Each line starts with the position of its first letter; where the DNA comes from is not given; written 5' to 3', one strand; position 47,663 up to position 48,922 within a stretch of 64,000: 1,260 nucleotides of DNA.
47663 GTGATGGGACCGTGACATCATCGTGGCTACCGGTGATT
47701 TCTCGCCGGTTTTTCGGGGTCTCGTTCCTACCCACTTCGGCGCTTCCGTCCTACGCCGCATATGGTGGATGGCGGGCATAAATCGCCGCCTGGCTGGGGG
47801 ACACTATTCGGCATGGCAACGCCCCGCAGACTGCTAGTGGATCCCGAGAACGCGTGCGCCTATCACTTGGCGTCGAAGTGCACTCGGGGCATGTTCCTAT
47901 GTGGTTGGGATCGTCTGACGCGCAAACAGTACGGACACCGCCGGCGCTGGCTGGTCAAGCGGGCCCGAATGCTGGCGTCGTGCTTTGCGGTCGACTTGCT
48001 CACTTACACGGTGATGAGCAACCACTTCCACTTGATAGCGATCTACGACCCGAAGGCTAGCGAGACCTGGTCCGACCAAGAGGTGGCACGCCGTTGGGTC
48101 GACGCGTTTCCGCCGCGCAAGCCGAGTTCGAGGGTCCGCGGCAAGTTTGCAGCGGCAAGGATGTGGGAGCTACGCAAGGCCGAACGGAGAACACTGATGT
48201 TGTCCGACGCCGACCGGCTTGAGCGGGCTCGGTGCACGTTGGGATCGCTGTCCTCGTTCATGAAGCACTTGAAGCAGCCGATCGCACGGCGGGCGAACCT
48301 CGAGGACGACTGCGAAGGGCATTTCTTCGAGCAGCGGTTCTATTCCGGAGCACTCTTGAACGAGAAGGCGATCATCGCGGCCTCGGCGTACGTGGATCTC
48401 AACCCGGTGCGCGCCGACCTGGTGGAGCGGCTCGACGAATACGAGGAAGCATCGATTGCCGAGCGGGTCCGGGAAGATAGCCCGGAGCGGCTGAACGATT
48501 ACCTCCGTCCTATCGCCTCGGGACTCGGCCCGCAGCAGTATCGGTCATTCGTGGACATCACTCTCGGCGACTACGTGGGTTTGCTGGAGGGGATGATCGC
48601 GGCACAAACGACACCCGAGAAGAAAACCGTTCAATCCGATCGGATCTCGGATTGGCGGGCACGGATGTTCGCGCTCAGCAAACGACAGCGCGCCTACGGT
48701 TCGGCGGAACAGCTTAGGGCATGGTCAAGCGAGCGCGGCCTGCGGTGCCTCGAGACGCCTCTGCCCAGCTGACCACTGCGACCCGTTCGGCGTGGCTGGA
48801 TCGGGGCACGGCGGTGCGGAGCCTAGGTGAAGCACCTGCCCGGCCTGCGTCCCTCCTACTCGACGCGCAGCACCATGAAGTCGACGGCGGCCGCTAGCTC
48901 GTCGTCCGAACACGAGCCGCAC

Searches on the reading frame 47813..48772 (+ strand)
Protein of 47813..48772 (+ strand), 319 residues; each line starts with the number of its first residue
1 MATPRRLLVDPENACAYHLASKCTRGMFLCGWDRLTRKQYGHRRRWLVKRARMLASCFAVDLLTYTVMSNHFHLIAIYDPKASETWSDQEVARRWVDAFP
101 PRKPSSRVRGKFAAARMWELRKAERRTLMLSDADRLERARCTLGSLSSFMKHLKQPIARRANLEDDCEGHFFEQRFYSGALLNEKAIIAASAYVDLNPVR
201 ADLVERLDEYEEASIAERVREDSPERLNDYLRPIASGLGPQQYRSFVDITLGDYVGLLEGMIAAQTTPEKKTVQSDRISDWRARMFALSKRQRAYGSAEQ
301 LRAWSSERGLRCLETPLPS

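Call 4: search_protein_families(library=pfam, proteins=[window:47813-48772:+], max_evalue=0.01)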
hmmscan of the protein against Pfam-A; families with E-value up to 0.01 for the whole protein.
window:47813-48772:+ (319 aa): 1 family
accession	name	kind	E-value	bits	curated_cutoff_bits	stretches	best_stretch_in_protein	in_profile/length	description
PF01797.21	Y1_Tnp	-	0.00028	21.4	23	0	51-83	32-64/121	Transposase IS200 like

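Call 5: search_protein_families(library=ncbifam, proteins=[window:47813-48772:+], max_evalue=0.01)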
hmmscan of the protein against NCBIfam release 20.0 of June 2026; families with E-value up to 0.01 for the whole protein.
window:47813-48772:+ (319 aa): 1 family
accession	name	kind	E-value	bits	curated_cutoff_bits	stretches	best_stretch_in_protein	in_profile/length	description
NF047646.1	REP_Tyr_transpos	equivalog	4.7e-12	46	80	1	145-211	71-144/146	REP-associated tyrosine transposase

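Call 14: find_homologous_proteins(query=window:47813-48772:+)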
Query window:47813-48772:+ (319 aa): 1433 proteins with E <= 0.001 among 4865 candidates; the best 120 are listed.
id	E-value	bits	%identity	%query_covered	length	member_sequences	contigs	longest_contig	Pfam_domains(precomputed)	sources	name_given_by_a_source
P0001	2.9e-212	721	100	100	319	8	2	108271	-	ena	-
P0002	3.1e-185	633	88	100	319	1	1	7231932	PF01797.22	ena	-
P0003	3.3e-182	623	85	100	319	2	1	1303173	-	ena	-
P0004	1.9e-175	600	82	100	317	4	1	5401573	-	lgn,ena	-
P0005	1.5e-174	597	83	100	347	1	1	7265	-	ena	-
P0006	6.4e-169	579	80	100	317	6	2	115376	-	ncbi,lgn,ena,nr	ncbi:MAG: hypothetical protein OXU77_19845 [Gammaproteobacteria bacterium]|nr:hypothetical protein [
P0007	8.8e-169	578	80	100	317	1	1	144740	-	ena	-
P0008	1.6e-168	578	80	100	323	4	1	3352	-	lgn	-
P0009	3.0e-167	573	80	100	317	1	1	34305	-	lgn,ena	-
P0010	6.9e-167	572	80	100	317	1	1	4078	-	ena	-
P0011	1.1e-166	572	80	100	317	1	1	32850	PF01797.22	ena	-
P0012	2.5e-158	544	76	100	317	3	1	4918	-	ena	-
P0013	5.1e-156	537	75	100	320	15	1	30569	-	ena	-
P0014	8.4e-156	536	74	100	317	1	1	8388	-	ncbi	-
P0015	1.1e-152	526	80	92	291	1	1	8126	-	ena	-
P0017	1.7e-146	505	70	100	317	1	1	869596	-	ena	-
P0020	1.9e-123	430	61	100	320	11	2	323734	-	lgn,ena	-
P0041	7.3e-104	365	56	100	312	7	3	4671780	PF01797.22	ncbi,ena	-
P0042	8.1e-104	365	56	100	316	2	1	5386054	PF01797.22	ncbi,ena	-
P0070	1.6e-101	358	55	100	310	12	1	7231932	-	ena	-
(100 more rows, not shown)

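Call 16: find_encoding_contigs(protein=P0001, flank=10000, max_places=4)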
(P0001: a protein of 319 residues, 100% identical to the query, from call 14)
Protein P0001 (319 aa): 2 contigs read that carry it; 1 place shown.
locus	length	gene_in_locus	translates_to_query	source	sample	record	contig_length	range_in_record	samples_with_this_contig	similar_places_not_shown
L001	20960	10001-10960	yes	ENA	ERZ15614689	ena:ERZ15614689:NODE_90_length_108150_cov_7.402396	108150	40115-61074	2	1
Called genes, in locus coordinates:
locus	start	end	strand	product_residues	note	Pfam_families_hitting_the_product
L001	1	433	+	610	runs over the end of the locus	PF00005:ABC_tran, PF02463:SMC_N (faint), PF13476:AAA_23 (faint), PF13555:AAA_29 (faint), PF12848:ABC_tran_Xtn, PF00005:ABC_tran, PF13304:AAA_21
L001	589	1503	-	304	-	PF00561:Abhydrolase_1, PF12146:Hydrolase_4, PF12697:Abhydrolase_6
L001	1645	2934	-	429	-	PF04235:DUF418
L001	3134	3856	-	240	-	PF00378:ECH_1, PF16113:ECH_2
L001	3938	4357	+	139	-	PF00210:Ferritin (faint), PF02915:Rubrerythrin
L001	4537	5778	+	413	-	PF02754:CCG (weak)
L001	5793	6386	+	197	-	PF12007:DUF3501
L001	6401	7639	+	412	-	PF04389:Peptidase_M28 (weak)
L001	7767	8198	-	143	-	-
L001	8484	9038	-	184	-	-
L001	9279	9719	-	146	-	-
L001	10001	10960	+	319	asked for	-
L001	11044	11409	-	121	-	PF13442:Cytochrome_CBB3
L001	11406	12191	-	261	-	PF00795:CN_hydrolase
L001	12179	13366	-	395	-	PF00155:Aminotran_1_2, PF00266:Aminotran_5 (weak), PF01053:Cys_Met_Meta_PP (weak), PF01041:DegT_DnrJ_EryC1 (weak)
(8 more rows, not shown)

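Call 17: find_encoding_contigs(protein=P0002, flank=10000, max_places=3)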
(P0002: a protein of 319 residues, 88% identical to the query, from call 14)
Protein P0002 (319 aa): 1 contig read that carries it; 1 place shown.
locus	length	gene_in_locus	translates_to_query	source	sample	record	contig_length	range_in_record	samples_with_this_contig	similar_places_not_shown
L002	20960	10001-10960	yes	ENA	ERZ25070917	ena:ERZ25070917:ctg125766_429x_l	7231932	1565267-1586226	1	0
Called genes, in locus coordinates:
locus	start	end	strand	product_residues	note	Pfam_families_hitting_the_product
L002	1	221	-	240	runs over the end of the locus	PF00378:ECH_1, PF16113:ECH_2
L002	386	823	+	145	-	PF00210:Ferritin (faint), PF02915:Rubrerythrin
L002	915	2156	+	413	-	PF02754:CCG (faint)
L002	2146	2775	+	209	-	PF12007:DUF3501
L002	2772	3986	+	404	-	-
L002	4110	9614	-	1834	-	PF00082:Peptidase_S8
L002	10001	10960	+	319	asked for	PF01797:Y1_Tnp (faint)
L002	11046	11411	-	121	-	PF00034:Cytochrom_C (faint), PF13442:Cytochrome_CBB3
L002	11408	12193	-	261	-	PF00795:CN_hydrolase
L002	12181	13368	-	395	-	PF00155:Aminotran_1_2, PF00266:Aminotran_5 (weak), PF01053:Cys_Met_Meta_PP (weak), PF01041:DegT_DnrJ_EryC1 (weak)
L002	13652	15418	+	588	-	PF00437:T2SSE, PF13191:AAA_16 (weak)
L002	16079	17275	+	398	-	PF28597:T2SSF_N, PF00482:T2SSF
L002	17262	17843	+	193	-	PF07963:N_methyl (weak), PF08334:T2SSG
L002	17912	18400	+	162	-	PF07963:N_methyl (weak)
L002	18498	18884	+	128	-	-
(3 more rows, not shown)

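Call 18: find_encoding_contigs(protein=P0003, flank=10000, max_places=3)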
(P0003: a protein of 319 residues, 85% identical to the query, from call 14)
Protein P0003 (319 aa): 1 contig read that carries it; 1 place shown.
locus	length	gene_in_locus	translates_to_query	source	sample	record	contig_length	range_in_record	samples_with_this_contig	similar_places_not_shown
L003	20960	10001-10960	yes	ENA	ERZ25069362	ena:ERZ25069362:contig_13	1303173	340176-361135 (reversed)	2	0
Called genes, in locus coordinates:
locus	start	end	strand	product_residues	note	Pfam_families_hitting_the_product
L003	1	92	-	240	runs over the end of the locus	PF00378:ECH_1, PF16113:ECH_2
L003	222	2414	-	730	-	PF00141:peroxidase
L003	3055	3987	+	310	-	PF04389:Peptidase_M28 (weak)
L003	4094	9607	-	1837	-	PF00082:Peptidase_S8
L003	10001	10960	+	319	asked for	-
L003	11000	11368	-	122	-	PF13442:Cytochrome_CBB3, PF00034:Cytochrom_C (faint)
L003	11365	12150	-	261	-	PF00795:CN_hydrolase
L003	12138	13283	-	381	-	PF00155:Aminotran_1_2, PF00266:Aminotran_5 (weak), PF01053:Cys_Met_Meta_PP (weak), PF01041:DegT_DnrJ_EryC1 (weak)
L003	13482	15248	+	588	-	PF00437:T2SSE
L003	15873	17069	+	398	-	PF28597:T2SSF_N, PF00482:T2SSF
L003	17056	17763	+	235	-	PF07963:N_methyl, PF08334:T2SSG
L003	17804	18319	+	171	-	PF07963:N_methyl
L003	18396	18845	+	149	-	-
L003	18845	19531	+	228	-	-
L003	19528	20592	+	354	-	PF21687:T2SSK_1st (weak)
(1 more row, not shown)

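Call 23: find_encoding_contigs(protein=P0004, flank=10000, max_places=2)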
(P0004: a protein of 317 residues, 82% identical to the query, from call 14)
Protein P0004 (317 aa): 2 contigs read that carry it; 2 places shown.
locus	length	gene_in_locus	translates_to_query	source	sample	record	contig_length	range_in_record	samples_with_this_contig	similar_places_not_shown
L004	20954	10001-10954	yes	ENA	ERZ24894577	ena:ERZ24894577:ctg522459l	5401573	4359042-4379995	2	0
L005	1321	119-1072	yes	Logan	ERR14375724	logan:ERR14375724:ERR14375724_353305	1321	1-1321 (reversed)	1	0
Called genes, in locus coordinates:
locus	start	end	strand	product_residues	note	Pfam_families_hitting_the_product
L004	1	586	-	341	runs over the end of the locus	PF12697:Abhydrolase_6, PF00561:Abhydrolase_1, PF12146:Hydrolase_4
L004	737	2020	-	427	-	PF04235:DUF418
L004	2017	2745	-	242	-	PF00378:ECH_1, PF16113:ECH_2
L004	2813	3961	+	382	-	PF04389:Peptidase_M28 (weak)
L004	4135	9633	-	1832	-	PF00082:Peptidase_S8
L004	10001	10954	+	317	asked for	-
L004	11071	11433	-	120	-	PF13442:Cytochrome_CBB3, PF00034:Cytochrom_C (weak)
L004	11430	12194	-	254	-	PF00795:CN_hydrolase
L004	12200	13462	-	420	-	PF00155:Aminotran_1_2, PF00266:Aminotran_5, PF01053:Cys_Met_Meta_PP, PF01041:DegT_DnrJ_EryC1 (weak)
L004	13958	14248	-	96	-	-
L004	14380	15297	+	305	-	PF00437:T2SSE, PF13191:AAA_16 (faint)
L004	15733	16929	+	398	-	PF28597:T2SSF_N, PF00482:T2SSF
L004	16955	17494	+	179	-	PF07963:N_methyl, PF08334:T2SSG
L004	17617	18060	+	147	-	PF07963:N_methyl (weak)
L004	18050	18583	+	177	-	-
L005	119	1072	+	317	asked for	-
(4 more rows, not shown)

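Call 24: find_encoding_contigs(protein=P0006, flank=10000, max_places=2)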
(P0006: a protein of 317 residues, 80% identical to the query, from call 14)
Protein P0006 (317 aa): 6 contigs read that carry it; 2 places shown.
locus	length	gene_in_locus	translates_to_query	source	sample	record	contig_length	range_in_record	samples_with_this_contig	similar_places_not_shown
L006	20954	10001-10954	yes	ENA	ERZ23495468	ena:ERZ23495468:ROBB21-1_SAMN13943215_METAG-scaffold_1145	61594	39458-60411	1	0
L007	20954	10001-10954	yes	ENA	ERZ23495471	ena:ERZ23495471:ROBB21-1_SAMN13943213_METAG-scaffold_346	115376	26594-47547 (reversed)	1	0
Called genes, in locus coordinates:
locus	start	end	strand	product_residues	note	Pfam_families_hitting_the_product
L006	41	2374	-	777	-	PF03176:MMPL, PF00873:ACR_tran (faint), PF02460:Patched (faint), PF12349:Sterol-sensing, PF03176:MMPL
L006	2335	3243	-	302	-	PF00561:Abhydrolase_1, PF12146:Hydrolase_4, PF12697:Abhydrolase_6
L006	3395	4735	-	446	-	PF04235:DUF418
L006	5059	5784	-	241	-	PF00378:ECH_1, PF16113:ECH_2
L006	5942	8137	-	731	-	PF00141:peroxidase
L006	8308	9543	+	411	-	PF04389:Peptidase_M28 (weak)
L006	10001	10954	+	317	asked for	-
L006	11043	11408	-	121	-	PF00034:Cytochrom_C (weak), PF13442:Cytochrome_CBB3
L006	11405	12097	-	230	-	PF00795:CN_hydrolase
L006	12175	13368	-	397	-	PF00155:Aminotran_1_2, PF00266:Aminotran_5 (weak), PF01053:Cys_Met_Meta_PP (weak), PF01041:DegT_DnrJ_EryC1 (weak)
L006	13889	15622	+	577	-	PF00437:T2SSE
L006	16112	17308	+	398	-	PF28597:T2SSF_N, PF00482:T2SSF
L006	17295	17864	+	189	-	PF07963:N_methyl, PF08334:T2SSG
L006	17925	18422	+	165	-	PF07963:N_methyl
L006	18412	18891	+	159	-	-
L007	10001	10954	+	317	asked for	-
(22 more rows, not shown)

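Call 25: find_encoding_contigs(protein=P0017, flank=10000, max_places=2)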
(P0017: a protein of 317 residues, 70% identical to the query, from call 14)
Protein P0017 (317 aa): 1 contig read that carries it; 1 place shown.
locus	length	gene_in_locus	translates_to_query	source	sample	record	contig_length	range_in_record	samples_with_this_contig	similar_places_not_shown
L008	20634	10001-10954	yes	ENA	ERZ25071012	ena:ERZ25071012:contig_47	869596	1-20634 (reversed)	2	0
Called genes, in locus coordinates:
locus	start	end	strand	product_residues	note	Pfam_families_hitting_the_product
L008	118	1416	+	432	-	PF02754:CCG (faint)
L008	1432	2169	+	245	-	PF12007:DUF3501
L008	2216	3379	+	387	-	-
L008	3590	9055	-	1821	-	PF00082:Peptidase_S8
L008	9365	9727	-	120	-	-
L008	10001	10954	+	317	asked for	-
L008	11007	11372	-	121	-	PF13442:Cytochrome_CBB3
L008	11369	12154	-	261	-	PF00795:CN_hydrolase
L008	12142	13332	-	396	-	PF00155:Aminotran_1_2, PF00266:Aminotran_5 (weak), PF01053:Cys_Met_Meta_PP (weak)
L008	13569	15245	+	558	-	PF00437:T2SSE, PF13191:AAA_16 (weak)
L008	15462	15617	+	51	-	-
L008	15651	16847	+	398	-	PF28597:T2SSF_N, PF00482:T2SSF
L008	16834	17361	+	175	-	PF07963:N_methyl (weak), PF08334:T2SSG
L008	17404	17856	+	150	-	-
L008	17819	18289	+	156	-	PF07963:N_methyl (faint)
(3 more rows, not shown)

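Call 30: search_solved_structures(query=window:47813-48772:+, max_evalue=1, show_alignments=2)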
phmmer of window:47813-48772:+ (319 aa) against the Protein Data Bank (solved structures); distinct sequences matched with E-value up to 1: 2.
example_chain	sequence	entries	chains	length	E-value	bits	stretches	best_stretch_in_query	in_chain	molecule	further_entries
7e1t_C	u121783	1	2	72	0.74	12.1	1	133-168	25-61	Isoform 2 of Nuclear distribution protein nudE homolog 1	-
7rps_A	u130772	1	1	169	0.76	12.1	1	206-276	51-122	Fibronectin-binding lipoprotein FbpB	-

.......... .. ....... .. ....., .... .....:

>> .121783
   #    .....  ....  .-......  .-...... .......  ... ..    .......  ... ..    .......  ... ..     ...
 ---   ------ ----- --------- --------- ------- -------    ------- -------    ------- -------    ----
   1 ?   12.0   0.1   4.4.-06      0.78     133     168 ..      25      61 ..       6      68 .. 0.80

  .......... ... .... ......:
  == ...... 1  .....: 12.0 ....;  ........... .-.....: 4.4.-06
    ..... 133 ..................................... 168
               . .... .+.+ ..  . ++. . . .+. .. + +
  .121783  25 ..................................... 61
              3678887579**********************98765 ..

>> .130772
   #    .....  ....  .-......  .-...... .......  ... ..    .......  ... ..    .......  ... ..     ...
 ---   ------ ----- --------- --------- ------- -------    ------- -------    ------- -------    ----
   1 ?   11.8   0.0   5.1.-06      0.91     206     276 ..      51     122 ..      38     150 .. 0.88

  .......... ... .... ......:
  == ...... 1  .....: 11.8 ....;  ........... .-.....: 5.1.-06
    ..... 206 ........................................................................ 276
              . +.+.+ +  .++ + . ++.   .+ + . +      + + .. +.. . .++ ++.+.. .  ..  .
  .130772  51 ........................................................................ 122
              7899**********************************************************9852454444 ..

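Call 35: find_encoding_contigs(protein=P0070, flank=10000, max_places=2)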
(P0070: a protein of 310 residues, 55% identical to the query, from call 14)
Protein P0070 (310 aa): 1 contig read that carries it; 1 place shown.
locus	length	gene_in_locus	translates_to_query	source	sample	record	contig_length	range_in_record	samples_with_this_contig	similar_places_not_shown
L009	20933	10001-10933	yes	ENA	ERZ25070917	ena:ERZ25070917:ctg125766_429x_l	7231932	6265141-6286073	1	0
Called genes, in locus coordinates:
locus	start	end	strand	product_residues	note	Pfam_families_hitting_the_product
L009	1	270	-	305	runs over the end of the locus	PF00296:Bac_luciferase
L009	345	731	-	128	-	PF01850:PIN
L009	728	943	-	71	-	PF04014:MazE_antitoxin (weak)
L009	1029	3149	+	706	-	PF05378:Hydant_A_N, PF01968:Hydantoinase_A, PF19278:Hydant_A_C (faint)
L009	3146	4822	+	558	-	PF02538:Hydantoinase_B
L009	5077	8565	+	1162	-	PF02368:Big_2 (faint), PF03797:Autotransporter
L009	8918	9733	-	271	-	PF22882:GT-D-like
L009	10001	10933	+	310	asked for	-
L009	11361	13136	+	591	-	PF00437:T2SSE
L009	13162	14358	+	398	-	PF28597:T2SSF_N, PF00482:T2SSF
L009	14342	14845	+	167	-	PF07963:N_methyl (weak), PF08334:T2SSG, PF22434:PilW_C (weak)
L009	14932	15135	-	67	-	-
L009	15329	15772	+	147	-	PF07963:N_methyl (weak)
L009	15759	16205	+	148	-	-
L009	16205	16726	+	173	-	PF14261:DUF4351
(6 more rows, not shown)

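Call 36: find_encoding_contigs(protein=P0020, flank=10000, max_places=2)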
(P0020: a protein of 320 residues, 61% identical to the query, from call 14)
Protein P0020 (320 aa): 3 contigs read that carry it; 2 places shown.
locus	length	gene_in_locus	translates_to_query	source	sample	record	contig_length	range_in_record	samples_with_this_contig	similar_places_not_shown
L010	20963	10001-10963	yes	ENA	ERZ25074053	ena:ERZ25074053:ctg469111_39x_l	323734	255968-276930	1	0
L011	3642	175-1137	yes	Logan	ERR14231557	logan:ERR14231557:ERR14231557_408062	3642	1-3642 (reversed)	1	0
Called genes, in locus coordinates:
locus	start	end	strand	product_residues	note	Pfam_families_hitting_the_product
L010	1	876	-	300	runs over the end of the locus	PF00561:Abhydrolase_1, PF12146:Hydrolase_4, PF12697:Abhydrolase_6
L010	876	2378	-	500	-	-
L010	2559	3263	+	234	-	-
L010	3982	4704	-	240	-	PF00378:ECH_1, PF16113:ECH_2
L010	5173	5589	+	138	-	PF00210:Ferritin (faint), PF02915:Rubrerythrin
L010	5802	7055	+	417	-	PF02754:CCG (weak)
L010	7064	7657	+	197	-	PF12007:DUF3501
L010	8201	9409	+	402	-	PF04389:Peptidase_M28 (weak)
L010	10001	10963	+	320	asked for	-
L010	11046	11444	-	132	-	PF13442:Cytochrome_CBB3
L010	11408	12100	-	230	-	PF00795:CN_hydrolase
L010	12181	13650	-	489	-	PF00155:Aminotran_1_2, PF00266:Aminotran_5 (weak)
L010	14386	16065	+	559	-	PF13191:AAA_16 (faint), PF00437:T2SSE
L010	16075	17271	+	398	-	PF28597:T2SSF_N, PF00482:T2SSF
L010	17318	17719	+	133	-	PF08334:T2SSG, PF22434:PilW_C (faint)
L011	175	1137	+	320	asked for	-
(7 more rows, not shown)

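Call 37: find_encoding_contigs(protein=P0041, flank=10000, max_places=3)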
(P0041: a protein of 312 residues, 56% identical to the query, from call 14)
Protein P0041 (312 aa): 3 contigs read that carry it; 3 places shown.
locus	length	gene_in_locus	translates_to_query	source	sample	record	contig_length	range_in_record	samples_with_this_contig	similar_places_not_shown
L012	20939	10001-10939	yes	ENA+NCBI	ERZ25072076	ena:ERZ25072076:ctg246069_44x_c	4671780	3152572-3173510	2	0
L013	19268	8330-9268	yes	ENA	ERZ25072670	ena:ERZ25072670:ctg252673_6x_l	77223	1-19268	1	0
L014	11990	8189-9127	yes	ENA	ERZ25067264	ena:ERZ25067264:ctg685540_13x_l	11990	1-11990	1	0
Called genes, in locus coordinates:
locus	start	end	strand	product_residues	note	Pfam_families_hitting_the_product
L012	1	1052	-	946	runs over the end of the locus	PF16078:2-oxogl_dehyd_N, PF00676:E1_dh, PF02779:Transket_pyr, PF16870:OxoGdeHyase_C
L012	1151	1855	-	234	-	PF13085:Fer2_3, PF13237:Fer4_10, PF13183:Fer4_8, PF13534:Fer4_17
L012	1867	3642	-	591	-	PF00890:FAD_binding_2, PF02910:Succ_DH_flav_C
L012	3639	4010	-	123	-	-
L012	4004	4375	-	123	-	PF01127:Sdh_cyt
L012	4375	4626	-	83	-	-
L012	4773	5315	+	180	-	PF13428:TPR_14 (faint)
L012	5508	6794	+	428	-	PF00285:Citrate_synt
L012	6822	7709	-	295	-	PF01488:Shikimate_DH (weak), PF03446:NAD_binding_2, PF03807:F420_oxidored, PF14833:NAD_binding_11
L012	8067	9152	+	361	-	PF01595:CNNM, PF00571:CBS (weak)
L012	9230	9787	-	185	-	-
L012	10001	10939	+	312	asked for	PF01797:Y1_Tnp (faint)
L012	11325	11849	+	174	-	-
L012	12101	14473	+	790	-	PF00082:Peptidase_S8, PF01483:P_proprotein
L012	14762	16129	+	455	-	PF12390:Se-cys_synth_N, PF03841:SelA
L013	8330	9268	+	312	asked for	PF01797:Y1_Tnp (faint)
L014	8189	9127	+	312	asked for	PF01797:Y1_Tnp (faint)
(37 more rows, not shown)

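Call 52: find_encoding_contigs(protein=P0042, flank=10000, max_places=2)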
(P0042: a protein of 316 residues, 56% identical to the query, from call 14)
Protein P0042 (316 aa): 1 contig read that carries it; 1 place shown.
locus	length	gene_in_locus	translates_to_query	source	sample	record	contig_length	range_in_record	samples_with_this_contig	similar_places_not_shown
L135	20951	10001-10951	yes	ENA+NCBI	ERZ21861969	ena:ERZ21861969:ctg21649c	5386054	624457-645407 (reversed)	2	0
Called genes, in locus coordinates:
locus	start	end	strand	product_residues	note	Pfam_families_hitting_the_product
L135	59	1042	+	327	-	PF00903:Glyoxalase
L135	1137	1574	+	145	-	-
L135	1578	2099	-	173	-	PF01243:PNPOx_N (faint)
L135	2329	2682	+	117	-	-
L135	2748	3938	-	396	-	PF05721:PhyH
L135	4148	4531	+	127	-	PF00903:Glyoxalase (weak)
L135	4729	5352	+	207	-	PF04893:Yip1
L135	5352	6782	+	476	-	PF00115:COX1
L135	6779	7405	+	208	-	PF02433:FixO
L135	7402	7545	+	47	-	-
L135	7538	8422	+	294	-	PF14715:FixP_N, PF13442:Cytochrome_CBB3, PF00034:Cytochrom_C (weak), PF13442:Cytochrome_CBB3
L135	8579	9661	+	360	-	PF01595:CNNM, PF00571:CBS (weak)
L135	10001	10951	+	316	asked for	PF01797:Y1_Tnp (faint)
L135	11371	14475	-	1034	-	PF07715:Plug, PF00593:TonB_dep_Rec_b-barrel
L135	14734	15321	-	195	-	-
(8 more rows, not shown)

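Call 73: find_related_loci(query=A1, collection=metagenome_contigs, flank=5000)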
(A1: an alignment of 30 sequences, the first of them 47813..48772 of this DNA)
Query A1 (319 aa) in metagenome_contigs; peptide patterns used: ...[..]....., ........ (x = any residue, [..] = any of these).
599 stretches matched a pattern (row limit reached: there are more); 543 encode a relative of the query (tblastn E <= 1e-3); the best 80 are kept; 80 distinct loci.
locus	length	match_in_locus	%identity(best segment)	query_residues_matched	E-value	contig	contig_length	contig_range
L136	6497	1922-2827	49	1-319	1e-93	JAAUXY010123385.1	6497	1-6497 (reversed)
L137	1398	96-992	48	1-311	7e-95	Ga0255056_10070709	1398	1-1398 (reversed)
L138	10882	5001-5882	48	1-309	2e-88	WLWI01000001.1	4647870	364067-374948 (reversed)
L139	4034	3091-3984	45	1-317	4e-86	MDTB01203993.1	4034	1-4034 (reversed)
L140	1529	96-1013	47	1-318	2e-89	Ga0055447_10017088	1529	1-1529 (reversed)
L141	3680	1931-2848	49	1-318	3e-84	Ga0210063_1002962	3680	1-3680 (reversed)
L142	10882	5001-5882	45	1-309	8e-84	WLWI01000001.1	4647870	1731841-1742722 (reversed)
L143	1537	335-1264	46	1-318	4e-87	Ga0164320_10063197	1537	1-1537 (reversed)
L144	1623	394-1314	47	1-318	1e-84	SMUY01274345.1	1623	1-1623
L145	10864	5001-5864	48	1-304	2e-79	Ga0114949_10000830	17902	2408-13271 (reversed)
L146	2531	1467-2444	44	1-318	4e-81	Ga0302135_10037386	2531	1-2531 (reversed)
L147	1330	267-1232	44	1-315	4e-83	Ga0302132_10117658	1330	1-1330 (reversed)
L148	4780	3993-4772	45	1-271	5e-74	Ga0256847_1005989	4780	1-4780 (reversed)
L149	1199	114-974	45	22-319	7e-79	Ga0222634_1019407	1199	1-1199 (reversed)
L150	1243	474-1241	46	26-290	3e-74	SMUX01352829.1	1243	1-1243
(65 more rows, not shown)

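Call 74: predict_structure(alignment_id=A1)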
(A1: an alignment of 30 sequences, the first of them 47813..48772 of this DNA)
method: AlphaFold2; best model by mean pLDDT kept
length: 319 residues; sequences in the alignment: 30
mean_pLDDT: 85.3   pTM: 0.87
mean pLDDT of the five models: 85.3, 81.1, 76.7, 73.2, 65.7
residues with pLDDT >= 90: 141; 70-90: 144; 50-70: 34; < 50: 0
segments of 3 or more residues with pLDDT < 50: none
pLDDT, mean of each block of 10 residues (from residue 1): 76 92 81 81 92 96 92 94 96 97 92 95 97 98 96 92 86 80 90 89 83 79 59 81 69 82 72 65 76 86 89 77
secondary structure, 60 per line:
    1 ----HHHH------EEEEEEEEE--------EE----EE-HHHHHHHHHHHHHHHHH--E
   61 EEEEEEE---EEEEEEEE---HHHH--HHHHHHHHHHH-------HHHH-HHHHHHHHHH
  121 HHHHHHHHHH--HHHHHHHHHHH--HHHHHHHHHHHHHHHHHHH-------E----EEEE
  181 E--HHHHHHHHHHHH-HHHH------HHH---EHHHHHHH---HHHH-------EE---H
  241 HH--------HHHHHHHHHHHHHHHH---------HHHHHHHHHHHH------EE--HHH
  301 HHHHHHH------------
elements in order: H5-8 E15-23 H41-57 E60-67 E71-78 H82-85 H88-98 H106-109 H111-130 H133-143 H146-164 E177-181 H184-195 H197-200 H214-220 H224-227 H251-266 H276-287 H298-307
